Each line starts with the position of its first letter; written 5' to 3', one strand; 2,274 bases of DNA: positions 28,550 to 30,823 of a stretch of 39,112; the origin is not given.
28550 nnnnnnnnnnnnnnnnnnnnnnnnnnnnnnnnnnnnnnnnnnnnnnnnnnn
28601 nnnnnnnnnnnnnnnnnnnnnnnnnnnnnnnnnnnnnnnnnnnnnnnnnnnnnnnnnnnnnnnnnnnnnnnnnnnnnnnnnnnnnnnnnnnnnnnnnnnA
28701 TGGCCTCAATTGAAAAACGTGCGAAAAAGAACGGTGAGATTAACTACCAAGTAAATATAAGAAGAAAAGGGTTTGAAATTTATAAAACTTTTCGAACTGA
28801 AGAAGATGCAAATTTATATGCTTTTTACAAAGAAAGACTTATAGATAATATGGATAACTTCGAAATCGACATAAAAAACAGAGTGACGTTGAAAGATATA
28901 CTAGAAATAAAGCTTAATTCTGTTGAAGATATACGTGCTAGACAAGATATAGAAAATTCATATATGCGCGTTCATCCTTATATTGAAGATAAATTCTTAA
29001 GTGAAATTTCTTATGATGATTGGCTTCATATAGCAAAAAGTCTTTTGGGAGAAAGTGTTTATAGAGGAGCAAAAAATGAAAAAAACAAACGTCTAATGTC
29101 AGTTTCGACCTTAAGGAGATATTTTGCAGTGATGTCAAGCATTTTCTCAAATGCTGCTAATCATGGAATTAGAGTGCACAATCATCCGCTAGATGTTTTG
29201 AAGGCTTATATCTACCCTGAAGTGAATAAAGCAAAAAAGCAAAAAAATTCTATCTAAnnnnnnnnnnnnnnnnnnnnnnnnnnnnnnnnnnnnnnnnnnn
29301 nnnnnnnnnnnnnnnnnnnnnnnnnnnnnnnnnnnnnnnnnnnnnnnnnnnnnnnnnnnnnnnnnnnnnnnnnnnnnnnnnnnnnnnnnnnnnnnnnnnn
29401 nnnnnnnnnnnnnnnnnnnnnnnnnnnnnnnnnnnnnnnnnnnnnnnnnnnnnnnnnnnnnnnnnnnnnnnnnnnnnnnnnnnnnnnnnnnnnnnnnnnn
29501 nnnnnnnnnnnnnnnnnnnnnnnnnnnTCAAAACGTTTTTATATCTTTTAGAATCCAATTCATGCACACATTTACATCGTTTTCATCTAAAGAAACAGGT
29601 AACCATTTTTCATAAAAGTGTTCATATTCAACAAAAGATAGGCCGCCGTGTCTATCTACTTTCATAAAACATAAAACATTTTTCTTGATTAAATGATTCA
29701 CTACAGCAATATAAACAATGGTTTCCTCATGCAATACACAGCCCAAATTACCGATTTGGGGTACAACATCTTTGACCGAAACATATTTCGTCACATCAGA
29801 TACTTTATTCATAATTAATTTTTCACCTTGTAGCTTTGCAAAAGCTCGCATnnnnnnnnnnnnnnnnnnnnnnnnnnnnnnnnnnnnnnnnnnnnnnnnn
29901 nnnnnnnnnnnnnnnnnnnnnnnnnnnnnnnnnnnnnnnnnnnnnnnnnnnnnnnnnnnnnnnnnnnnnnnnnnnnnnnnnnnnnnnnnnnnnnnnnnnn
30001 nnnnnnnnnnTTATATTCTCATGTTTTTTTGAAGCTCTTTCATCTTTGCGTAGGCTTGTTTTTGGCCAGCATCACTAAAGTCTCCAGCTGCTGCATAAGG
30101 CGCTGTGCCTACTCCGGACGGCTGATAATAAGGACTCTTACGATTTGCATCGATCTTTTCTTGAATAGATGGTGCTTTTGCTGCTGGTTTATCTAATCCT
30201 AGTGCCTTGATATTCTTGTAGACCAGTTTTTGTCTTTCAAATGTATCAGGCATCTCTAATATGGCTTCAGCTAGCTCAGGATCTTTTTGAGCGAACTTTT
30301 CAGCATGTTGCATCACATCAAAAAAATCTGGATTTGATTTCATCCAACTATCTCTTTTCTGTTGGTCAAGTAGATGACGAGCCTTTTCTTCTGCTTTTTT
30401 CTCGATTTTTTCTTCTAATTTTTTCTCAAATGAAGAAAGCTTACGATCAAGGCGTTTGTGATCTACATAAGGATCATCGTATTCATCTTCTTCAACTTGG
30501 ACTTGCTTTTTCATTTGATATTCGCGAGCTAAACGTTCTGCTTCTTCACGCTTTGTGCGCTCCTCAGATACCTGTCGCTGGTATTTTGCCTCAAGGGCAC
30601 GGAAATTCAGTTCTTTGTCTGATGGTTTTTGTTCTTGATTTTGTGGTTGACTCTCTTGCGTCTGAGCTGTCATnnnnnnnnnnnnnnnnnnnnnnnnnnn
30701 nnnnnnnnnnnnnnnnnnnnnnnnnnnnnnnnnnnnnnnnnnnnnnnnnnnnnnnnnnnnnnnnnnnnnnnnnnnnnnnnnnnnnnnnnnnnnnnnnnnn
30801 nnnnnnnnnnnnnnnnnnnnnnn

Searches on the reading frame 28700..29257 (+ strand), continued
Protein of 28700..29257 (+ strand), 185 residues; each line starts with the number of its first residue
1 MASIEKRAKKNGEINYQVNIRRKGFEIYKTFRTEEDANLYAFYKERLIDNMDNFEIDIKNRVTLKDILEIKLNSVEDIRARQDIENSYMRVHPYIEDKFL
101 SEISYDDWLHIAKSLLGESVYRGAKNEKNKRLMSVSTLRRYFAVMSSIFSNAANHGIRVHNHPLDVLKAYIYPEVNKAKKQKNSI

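Call 107: fold_search(model_id=the predicted structure, library=viral)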
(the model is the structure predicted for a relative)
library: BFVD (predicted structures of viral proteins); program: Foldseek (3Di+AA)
matches with E <= 10: 1304; with E <= 0.001: 17
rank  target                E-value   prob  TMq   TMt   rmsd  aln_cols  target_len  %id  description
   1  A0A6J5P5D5            2.2e-10  1.00  0.60  0.65   7.3       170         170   25  Uncharacterized protein [uncultured Caudovirales phage]
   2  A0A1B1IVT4            4.3e-05  1.00  0.34  0.19  13.3       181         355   19  (no name in the UniProt tables at hand)
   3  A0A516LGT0            5.8e-05  1.00  0.43  0.22  13.5       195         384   14  (no name in the UniProt tables at hand)
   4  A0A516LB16            6.8e-05  1.00  0.47  0.24  14.8       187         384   16  (no name in the UniProt tables at hand)
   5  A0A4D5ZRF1            1.2e-04  1.00  0.47  0.46   7.5       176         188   16  (no name in the UniProt tables at hand)
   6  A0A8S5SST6            1.7e-04  1.00  0.43  0.23  15.1       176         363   14  Integrase [Siphoviridae sp. ctFgp7]
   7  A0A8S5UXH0            2.4e-04  1.00  0.44  0.23  10.1       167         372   13  Integrase [Podoviridae sp. ctW0z17]
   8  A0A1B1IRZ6            3.4e-04  1.00  0.45  0.22  13.6       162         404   15  (no name in the UniProt tables at hand)
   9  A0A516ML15            4.6e-04  1.00  0.41  0.23  16.4       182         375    9  (no name in the UniProt tables at hand)
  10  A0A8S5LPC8            5.1e-04  1.00  0.44  0.22  14.9       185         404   13  Integrase [Siphoviridae sp. cto6l14]
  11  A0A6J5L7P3            6.1e-04  1.00  0.45  0.23  14.2       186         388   13  Integrase [uncultured Caudovirales phage]
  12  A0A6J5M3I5            6.4e-04  1.00  0.42  0.39  10.9       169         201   15  Core-binding (CB) domain-containing protein (Fragment) [uncultured Caudovirales phage]
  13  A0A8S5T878            6.8e-04  1.00  0.52  0.51   7.4       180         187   17  Integrase [Caudovirales sp. ctIZM3]
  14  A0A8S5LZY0            6.8e-04  1.00  0.38  0.22  10.8       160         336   12  Integrase [Siphoviridae sp. ctM7c3]
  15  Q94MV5                7.6e-04  1.00  0.44  0.16  14.4       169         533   15  Integrase [Myxococcus phage Mx8]
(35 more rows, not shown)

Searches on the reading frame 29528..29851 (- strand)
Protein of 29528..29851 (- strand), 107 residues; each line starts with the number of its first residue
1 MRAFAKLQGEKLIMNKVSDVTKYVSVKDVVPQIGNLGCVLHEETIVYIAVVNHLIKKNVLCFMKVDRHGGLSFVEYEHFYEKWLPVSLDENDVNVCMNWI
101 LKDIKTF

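Call 4: search_protein_families(library=pfam, proteins=[window:29528-29851:-], max_evalue=1)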
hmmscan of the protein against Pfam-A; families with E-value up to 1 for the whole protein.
window:29528-29851:- (107 aa): 0 families

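Call 5: search_protein_families(library=phrogs, proteins=[window:29528-29851:-], max_evalue=0.01)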
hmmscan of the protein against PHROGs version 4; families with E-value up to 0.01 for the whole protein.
window:29528-29851:- (107 aa): 0 families
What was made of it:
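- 29528..30000 (-): Two small ORFs (107 aa and 61 aa) downstream of the scaffold gene. Other cargo of the scaffold-capsid hot spot, not part of the cassette. No Pfam or PHROG hit (calls 4, 5).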

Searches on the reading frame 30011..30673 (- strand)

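Call 4: search_protein_families(library=pfam, proteins=[window:30011-30673:-], max_evalue=1)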
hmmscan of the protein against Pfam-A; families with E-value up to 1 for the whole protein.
window:30011-30673:- (220 aa): 1 family
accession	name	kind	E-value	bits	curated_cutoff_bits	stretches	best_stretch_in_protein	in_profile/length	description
PF18290.7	Nudix_hydro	-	0.08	13.4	26.5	1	59-99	2-42/80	Nudix hydrolase domain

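Call 5: search_protein_families(library=phrogs, proteins=[window:30011-30673:-], max_evalue=0.01)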
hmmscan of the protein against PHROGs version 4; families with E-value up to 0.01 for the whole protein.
window:30011-30673:- (220 aa): 0 families
